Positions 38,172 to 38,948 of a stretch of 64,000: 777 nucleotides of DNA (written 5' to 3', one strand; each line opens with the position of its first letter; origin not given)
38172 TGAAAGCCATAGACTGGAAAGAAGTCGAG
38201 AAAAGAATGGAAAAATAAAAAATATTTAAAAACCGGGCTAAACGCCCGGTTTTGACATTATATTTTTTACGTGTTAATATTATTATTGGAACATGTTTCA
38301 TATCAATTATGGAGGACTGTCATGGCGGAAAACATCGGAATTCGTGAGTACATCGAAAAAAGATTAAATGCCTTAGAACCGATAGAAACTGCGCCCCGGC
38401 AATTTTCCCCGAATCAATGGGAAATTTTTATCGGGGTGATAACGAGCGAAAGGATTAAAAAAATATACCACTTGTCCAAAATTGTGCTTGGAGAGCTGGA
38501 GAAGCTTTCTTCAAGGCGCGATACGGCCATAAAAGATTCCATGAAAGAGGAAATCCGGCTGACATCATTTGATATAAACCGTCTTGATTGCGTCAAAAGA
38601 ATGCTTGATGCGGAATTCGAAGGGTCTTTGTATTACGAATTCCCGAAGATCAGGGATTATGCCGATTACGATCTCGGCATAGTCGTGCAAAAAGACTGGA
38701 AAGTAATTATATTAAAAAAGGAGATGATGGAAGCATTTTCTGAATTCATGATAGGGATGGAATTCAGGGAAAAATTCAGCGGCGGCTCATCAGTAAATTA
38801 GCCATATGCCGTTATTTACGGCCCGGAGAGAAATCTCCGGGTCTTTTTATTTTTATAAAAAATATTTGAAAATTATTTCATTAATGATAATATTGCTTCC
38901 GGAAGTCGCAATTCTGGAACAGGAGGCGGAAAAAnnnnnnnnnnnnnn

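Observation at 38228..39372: Tandem cassette of two paralogous genes of unknown function, each with its own promoter, SD and near-identical terminator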

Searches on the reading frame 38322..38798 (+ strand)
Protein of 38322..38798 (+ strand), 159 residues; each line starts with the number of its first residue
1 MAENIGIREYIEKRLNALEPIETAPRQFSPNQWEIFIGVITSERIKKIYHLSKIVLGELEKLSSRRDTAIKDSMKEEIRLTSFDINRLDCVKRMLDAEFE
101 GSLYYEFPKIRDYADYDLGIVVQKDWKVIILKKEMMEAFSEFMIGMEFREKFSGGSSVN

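Call 5: search_protein_families(library=pfam, proteins=[window:38322-38798:+], max_evalue=10)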
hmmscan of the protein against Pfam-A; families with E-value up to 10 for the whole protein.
window:38322-38798:+ (159 aa): 0 families

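Call 6: search_protein_families(library=ncbifam, proteins=[window:38322-38798:+], max_evalue=10)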
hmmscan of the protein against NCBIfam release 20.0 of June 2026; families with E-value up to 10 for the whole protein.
window:38322-38798:+ (159 aa): 0 families

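Call 7: search_protein_families(library=phrogs, proteins=[window:38322-38798:+], max_evalue=10)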
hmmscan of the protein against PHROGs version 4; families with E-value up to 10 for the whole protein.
window:38322-38798:+ (159 aa): 1 family
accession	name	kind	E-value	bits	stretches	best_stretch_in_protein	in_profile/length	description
phrog_7099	-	unknown function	0.0065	18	1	101-144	40-82/91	-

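Call 8: search_protein_families(library=padloc, proteins=[window:38322-38798:+], max_evalue=10)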
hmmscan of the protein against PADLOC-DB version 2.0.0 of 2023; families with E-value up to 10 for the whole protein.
window:38322-38798:+ (159 aa): 0 families
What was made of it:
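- On Toxin-antitoxin pair: PADLOC and Pfam give no TA family (calls 5, 8).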

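Call 9: find_homologous_proteins(query=window:38322-38798:+, max_evalue=10)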
Query window:38322-38798:+ (159 aa): 2 proteins with E <= 10 among 31 candidates.
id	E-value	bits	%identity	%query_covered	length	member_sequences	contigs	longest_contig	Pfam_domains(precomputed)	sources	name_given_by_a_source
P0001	4.7e-98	343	100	100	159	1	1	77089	-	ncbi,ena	-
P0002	1.1e-36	144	44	100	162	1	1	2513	-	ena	-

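Call 11: find_encoding_contigs(protein=P0002, flank=10000)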
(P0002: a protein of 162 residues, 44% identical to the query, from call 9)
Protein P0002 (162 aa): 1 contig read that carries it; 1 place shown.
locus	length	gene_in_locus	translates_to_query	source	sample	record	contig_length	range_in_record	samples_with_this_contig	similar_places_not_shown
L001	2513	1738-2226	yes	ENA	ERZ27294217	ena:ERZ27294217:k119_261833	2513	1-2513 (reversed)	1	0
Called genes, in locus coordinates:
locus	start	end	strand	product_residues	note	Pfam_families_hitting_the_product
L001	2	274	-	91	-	?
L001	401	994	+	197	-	PF03167:UDG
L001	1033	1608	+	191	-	PF02777:Sod_Fe_C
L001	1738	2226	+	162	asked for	-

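Call 12: find_encoding_contigs(protein=P0001, flank=10000)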
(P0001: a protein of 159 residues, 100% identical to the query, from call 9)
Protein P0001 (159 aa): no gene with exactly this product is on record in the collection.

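Call 23: find_related_loci(query=A2, collection=genome_contigs, flank=6000)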
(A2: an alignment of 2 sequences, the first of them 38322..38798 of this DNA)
Query A2 (159 aa) in genome_contigs; peptide patterns used: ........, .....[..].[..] (x = any residue, [..] = any of these).
78 stretches matched a pattern; 1 encode a relative of the query (tblastn E <= 1e-3); 1 distinct loci.
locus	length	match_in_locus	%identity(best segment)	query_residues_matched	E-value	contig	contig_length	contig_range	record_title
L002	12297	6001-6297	30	7-103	9e-6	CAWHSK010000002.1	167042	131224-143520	MAG: uncultured Acidobacteriaceae bacterium isolate MFD05521.bin.1.44 genome assembly, contig: contig_143914, whole geno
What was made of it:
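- On HhH-GPD / endonuclease III (lead from locus L002): The hit was seeded by the 8-mer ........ (call 23).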

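Call 29: search_protein_representatives(alignment_id=A2)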
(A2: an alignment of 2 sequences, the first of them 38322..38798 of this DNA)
Query: 2 sequences, 162 profile positions. Proteins with E-value up to 0.001 (for the whole library): 4; up to 1e-10: 4; up to 1e-30: 3. The best 4 are listed.
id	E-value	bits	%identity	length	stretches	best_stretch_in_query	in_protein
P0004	2.7e-55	202.8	-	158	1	1-162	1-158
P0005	7.0e-47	175.4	-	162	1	1-159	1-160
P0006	6.5e-33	130.0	-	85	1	79-162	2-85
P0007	2.5e-20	89.0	-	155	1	1-160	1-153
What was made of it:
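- The A profile did not recover B at E <= 0.001 in the 1.84-billion-protein library (call 29).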

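Call 34: find_encoding_contigs(protein=P0007, flank=8000)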
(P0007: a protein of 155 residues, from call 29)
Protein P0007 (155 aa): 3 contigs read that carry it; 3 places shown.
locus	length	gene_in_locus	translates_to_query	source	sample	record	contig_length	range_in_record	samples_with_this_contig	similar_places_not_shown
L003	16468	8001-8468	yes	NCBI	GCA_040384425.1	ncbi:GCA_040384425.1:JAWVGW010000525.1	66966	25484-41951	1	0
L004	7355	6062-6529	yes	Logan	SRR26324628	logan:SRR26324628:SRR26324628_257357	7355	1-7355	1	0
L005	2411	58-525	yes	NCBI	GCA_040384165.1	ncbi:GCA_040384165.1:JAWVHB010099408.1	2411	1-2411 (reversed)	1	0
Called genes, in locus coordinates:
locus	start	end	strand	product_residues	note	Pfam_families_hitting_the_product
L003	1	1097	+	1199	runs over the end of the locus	PF19077:Big_13 (faint), PF21722:Gly_rich_2, PF13750:Big_3_3 (faint), PF02494:HYR (faint), PF15418:DUF4625 (faint), PF16403:Bact_surface_Ig-like, PF18981:InlK_D3 (faint), PF16403:Bact_surface_Ig-like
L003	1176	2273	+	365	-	PF01926:MMR_HSR1, PF02421:FeoB_N, PF06071:YchF-GTPase_C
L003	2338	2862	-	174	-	PF02698:DUF218 (weak)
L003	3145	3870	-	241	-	PF02535:Zip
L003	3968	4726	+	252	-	-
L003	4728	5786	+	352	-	PF02540:NAD_synthase (weak), PF03054:tRNA_Me_trans, PF20259:tRNA_Me_trans_M, PF20258:tRNA_Me_trans_C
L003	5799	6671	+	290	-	PF03477:ATP-cone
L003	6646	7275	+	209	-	PF03167:UDG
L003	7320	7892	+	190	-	PF02777:Sod_Fe_C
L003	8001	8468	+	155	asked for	-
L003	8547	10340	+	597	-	PF01411:tRNA-synt_2c, PF07973:tRNA_SAD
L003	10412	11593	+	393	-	-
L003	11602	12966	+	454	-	-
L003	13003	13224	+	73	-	PF01176:eIF-1a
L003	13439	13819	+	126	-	PF00416:Ribosomal_S13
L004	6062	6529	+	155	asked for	-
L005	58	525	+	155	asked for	-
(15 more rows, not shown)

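Call 35: find_encoding_contigs(protein=P0004, flank=8000)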
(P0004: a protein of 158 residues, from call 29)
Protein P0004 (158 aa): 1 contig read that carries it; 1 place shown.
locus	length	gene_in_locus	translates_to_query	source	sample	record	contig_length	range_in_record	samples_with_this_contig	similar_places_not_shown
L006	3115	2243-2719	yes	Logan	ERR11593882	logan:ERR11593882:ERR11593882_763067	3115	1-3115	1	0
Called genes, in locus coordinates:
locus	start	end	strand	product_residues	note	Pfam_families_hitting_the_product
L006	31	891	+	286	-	PF03477:ATP-cone, PF04471:Mrr_cat (weak)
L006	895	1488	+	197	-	PF03167:UDG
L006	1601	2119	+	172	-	PF02777:Sod_Fe_C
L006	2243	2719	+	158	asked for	-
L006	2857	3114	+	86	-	?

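Call 42: predict_structure(alignment_id=A3)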
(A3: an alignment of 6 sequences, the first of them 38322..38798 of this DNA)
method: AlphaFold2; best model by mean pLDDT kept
length: 159 residues; sequences in the alignment: 6
mean_pLDDT: 75.9   pTM: 0.68
mean pLDDT of the five models: 75.9, 75.3, 72.1, 70.3, 56.1
residues with pLDDT >= 90: 39; 70-90: 69; 50-70: 29; < 50: 22
segments of 3 or more residues with pLDDT < 50: 1-3, 141-159
pLDDT, mean of each block of 10 residues (from residue 1): 68 88 64 78 88 91 93 91 92 90 85 67 79 59 44 35
secondary structure, 60 per line:
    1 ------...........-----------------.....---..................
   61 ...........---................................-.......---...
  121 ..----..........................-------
elements in order: H7-17 E35-39 H43-71 H75-106 H108-114 E118-122 E127-132 H133-152
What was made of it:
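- On HhH-GPD / endonuclease III (lead from locus L002): The A model contains beta strands, unlike the all-helical HhH-GPD fold (call 42).
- The AF2 model of A is reasonably confident (pLDDT 76, pTM 0.68; call 42).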

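Call 46: find_encoding_contigs(protein=P0005, flank=8000)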
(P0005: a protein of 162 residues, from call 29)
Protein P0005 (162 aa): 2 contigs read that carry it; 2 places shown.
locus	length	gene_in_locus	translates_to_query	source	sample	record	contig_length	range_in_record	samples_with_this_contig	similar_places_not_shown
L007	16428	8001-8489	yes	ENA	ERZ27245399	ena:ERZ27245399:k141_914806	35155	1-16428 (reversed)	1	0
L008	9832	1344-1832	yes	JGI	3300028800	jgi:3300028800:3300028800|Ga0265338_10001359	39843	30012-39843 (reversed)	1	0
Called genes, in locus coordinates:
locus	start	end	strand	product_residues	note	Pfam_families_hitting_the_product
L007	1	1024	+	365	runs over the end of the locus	PF01926:MMR_HSR1, PF02421:FeoB_N, PF06071:YchF-GTPase_C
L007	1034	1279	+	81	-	-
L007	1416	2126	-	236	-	PF02535:Zip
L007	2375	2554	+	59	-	-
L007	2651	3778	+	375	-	PF02540:NAD_synthase (weak), PF03054:tRNA_Me_trans, PF20259:tRNA_Me_trans_M, PF20258:tRNA_Me_trans_C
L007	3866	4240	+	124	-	-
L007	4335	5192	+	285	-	PF03477:ATP-cone, PF04471:Mrr_cat (weak)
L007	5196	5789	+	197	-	PF03167:UDG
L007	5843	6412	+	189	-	PF02777:Sod_Fe_C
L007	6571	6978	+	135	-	-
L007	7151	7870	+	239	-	-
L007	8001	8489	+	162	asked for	-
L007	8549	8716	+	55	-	-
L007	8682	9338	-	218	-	-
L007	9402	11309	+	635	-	PF01411:tRNA-synt_2c, PF07973:tRNA_SAD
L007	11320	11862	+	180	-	-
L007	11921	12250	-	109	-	-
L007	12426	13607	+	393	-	-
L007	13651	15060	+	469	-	-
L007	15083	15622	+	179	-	PF13091:PLDc_2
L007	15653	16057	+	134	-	-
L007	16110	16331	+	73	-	PF01176:eIF-1a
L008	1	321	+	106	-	?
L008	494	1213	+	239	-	-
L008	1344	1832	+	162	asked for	-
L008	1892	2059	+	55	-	-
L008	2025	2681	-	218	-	-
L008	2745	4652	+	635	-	PF01411:tRNA-synt_2c, PF07973:tRNA_SAD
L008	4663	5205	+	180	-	-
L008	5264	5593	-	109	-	-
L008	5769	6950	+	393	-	-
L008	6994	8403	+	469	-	-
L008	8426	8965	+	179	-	PF13091:PLDc_2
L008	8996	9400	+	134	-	-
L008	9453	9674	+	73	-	PF01176:eIF-1a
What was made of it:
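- Synteny mnmA, ATP-cone/Mrr, UDG, SOD-like, A, alaS is conserved (calls 11, 34, 35, 46).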

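Call 47: find_encoding_contigs(protein=P0006, flank=8000)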
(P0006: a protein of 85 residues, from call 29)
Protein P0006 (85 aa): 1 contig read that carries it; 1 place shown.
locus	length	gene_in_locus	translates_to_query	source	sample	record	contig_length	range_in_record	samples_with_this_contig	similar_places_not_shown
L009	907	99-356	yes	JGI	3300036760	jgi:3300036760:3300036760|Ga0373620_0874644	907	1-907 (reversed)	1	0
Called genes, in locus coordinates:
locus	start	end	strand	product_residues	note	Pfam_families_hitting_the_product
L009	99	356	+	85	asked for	-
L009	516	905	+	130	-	?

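Call 50: fold_search(model_id=the predicted structure, library=pdb)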
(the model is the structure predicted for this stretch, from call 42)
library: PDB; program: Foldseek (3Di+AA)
matches with E <= 10: 559; with E <= 0.001: 0
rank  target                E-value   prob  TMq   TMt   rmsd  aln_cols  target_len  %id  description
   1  2e9x_A                3.8e-01  0.20  0.19  0.21  14.4       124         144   11  The crystal structure of human GINS core complex (released 2007-04-10)
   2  9qmp                  7.5e-01  0.12  0.23  0.12  21.7       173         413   16  E.coli seryl-tRNA synthetase (released 2025-05-14)
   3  8xyv_B                7.9e-01  0.99  0.38  0.61   0.7        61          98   13  De novo designed protein 0705-5 (released 2024-10-02)
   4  6hhy                  7.9e-01  0.14  0.20  0.10  12.4        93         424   18  Klebsiella pneumoniae Seryl-tRNA Synthetase in Complex with 5'-O-(N-(L-seryl)-sulfamoyl)N3-methyluridine (released 2019-12-18)
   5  7zjs_A                8.4e-01  0.91  0.38  0.07   4.5        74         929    7  Structural basis of centromeric cohesion protection by SGO1 (released 2023-04-26)
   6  4pjw_A                9.0e-01  0.91  0.38  0.07   4.6        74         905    7  crystal structure of human Stromal Antigen 2 (SA2) in complex with Sister Chromatid Cohesion protein 1 (Scc1), with bo (released 2014-08-27)
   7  8hqs_B                9.0e-01  0.63  0.37  0.16   8.3       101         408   12  Cryo-EM structure of 8-subunit Smc5/6 head region (released 2024-06-19)
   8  8xyv_A                1.1e+00  0.98  0.38  0.60   0.8        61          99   13  De novo designed protein 0705-5 (released 2024-10-02)
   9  2fjc_A                1.1e+00  0.96  0.34  0.36   3.7        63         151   11  Crystal structure of antigen TpF1 from Treponema pallidum (released 2006-01-10)
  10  6r1m_A                1.1e+00  0.20  0.24  0.12   5.9        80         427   21  Crystal structure of E. coli seryl-tRNA synthetase complexed to seryl sulfamoyl adenosine (released 2020-01-22)
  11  3anw_A                1.1e+00  0.15  0.27  0.25  12.8       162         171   14  A protein complex essential initiation of DNA replication (released 2011-07-27)
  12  4flv_A                1.2e+00  0.21  0.24  0.07   9.7       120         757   11  Pyrococcus abyssi B family DNA polymerase bound to a dsDNA, in edition mode (released 2012-08-29)
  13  7pfo_D                1.2e+00  0.11  0.20  0.17  14.6       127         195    9  Core human replisome (released 2021-11-10)
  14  6qb5_C                1.3e+00  0.80  0.36  0.19   5.1        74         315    9  Crystal structure of the N-terminal region of human cohesin subunit STAG1 (released 2019-02-06)
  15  2vwk                  1.3e+00  0.28  0.28  0.08   8.4       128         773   12  Uracil Recognition in Archaeal DNA Polymerases Captured by X-ray Crystallography. V93Q polymerase variant (released 2008-07-22)
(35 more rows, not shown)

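Call 61: search_solved_structures(query=A3, max_evalue=10)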
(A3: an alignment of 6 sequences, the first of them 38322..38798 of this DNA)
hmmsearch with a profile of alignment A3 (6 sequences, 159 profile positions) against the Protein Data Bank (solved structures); distinct sequences matched with E-value up to 10: 0.
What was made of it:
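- Closest known: Prefoldin/Skp-type 'jellyfish' chaperones and Gre/DksA-type coiled-coil factors. Different: No sequence match (calls 5, 61).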

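Call 64: fold_search(model_id=the predicted structure, library=viral)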
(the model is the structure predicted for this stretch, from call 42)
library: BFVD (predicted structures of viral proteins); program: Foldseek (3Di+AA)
matches with E <= 10: 638; with E <= 0.001: 0
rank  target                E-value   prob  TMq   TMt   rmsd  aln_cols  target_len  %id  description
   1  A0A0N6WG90            3.9e-02  0.57  0.25  0.26  17.9       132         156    9  Proximal tail sheath stabilization protein [Salmonella phage 38]
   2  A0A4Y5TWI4            5.7e-02  0.38  0.27  0.23  24.5       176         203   13  Putative terminase small subunit [Vibrio phage VAP7]
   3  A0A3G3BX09            2.5e-01  0.99  0.41  0.75   4.8        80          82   15  (no name in the UniProt tables at hand)
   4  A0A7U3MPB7            2.8e-01  0.15  0.26  0.22  34.4       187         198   12  (no name in the UniProt tables at hand)
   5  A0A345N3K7            3.0e-01  0.51  0.32  0.27  15.9       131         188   11  (no name in the UniProt tables at hand)
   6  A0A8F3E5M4            4.0e-01  0.92  0.40  0.58   8.9       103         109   11  Uncharacterized protein [Microbacterium phage Honk]
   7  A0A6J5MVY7            4.0e-01  0.66  0.34  0.49   9.4        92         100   14  Uncharacterized protein [uncultured Caudovirales phage]
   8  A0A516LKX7            4.5e-01  1.00  0.37  0.80   0.7        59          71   17  (no name in the UniProt tables at hand)
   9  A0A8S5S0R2            4.8e-01  0.12  0.18  0.23  13.3       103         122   17  Uncharacterized protein [Podoviridae sp. ct8Lf7]
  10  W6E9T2                5.1e-01  0.47  0.22  0.40   4.3        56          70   14  Uncharacterized protein [Rhizobium phage vB_RglS_P106B]
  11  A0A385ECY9            5.5e-01  0.97  0.38  0.59   2.9        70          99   18  30S ribosomal protein S20 [Caulobacter phage CcrPW]
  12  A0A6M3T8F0            5.8e-01  0.89  0.41  0.62  13.2       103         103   13  Uncharacterized protein [Pseudomonas phage MR1]
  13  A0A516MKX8            5.8e-01  0.33  0.35  0.11  15.8       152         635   13  (no name in the UniProt tables at hand)
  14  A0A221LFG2            5.8e-01  0.30  0.36  0.07  25.6       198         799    9  Uncharacterized protein (Fragment) [Caledonia beadlet anemone sobemo-like virus 1]
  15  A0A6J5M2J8            6.2e-01  0.51  0.28  0.43  13.7       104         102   16  NTP pyrophosphohydrolase MazG, putative catalytic core [uncultured Caudovirales phage]
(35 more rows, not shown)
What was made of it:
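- On Any curated protein family (Pfam, NCBIfam, PHROGs, PADLOC) or solved structure: Foldseek against PDB and BFVD gives 0 hits at E <= 0.001 (calls 50, 64).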

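Call 65: find_related_loci(query=A3, collection=viral_contigs, flank=5000)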
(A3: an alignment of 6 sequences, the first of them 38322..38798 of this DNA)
Query A3 (159 aa) in viral_contigs; peptide patterns used: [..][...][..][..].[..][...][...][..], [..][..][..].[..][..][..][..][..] (x = any residue, [..] = any of these).
131 stretches matched a pattern, but none encodes a relative of the query by tblastn (E <= 1e-3).

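Call 67: find_related_loci(query=A3, collection=metagenome_contigs, flank=6000)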
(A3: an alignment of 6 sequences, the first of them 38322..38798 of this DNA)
Query A3 (159 aa) in metagenome_contigs; peptide patterns used: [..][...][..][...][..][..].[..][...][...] (x = any residue, [..] = any of these).
183 stretches matched a pattern; 1 encode a relative of the query (tblastn E <= 1e-3); 1 distinct loci.
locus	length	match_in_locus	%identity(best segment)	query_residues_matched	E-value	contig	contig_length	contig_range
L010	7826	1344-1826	43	1-157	5e-41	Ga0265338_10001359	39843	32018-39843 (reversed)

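Call 75: search_protein_families(library=pfam, alignment_id=A3, max_evalue=10)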
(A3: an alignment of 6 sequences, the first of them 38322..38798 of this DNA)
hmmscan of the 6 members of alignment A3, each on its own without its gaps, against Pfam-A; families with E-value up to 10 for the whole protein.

A. member 1, window:38322-38798:+ (159 aa): 0 families

B. families by the number of members that match (of 6 scanned): 6 families
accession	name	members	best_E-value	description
PF17833.7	pre-PUA_NIP7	2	0.0013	NIP7/UPF0113, pre-PUA domain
PF01376.23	Enterotoxin_b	1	0.082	Heat-labile enterotoxin beta chain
PF17830.6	STI1-HOP_DP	1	0.13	STI1/HOP, DP domain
PF00170.26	bZIP_1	1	0.15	bZIP transcription factor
PF07615.16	Ykof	1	0.15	YKOF-related Family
PF04799.18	Fzo_mitofusin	1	0.2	fzo-like conserved region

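Call 77: search_dna_similar(query=window:38322-38798:+, collection=phages, mode=protein, max_evalue=1)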
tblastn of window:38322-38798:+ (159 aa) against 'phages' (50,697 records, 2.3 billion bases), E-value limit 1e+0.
No match.
